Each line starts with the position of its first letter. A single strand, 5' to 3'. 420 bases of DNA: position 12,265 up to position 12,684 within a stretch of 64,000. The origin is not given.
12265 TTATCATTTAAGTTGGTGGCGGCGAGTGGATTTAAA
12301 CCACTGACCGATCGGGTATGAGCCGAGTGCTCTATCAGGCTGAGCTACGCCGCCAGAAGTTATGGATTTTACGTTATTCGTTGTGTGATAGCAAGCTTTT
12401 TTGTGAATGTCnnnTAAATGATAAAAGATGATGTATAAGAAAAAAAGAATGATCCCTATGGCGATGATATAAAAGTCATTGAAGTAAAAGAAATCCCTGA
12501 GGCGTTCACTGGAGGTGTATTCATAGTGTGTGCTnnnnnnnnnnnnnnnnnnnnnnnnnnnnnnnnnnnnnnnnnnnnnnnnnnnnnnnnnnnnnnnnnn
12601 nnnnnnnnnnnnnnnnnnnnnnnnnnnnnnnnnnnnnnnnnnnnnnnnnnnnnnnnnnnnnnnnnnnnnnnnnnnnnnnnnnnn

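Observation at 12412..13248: Bactofilin-HTH fusion adjacent to a membrane-anchored HTH: cytoskeleton/membrane-tethered DNA-binding pair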

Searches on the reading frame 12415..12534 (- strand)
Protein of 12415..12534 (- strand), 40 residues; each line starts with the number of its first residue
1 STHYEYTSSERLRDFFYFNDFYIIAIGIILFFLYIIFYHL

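Call 53: find_homologous_proteins(query=A4, max_evalue=0.01)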
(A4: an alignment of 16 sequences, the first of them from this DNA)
Query A4 (16 sequences) (40 aa, profile of the alignment): 4 proteins with E <= 0.01 among 128 candidates.
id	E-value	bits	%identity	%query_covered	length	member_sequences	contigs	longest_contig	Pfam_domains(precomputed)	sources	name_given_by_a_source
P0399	2.0e-14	70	66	88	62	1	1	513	-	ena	-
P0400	2.1e-12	64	54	88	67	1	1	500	-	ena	-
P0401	5.1e-10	56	53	80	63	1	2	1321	-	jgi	-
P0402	1.1e-8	52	79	48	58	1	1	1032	-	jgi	jgi:hypothetical protein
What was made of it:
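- Tried and rejected: Search for B's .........-plus-transmembrane tail on other proteins: only 4 short fragments found, with no new architectures (call 53).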
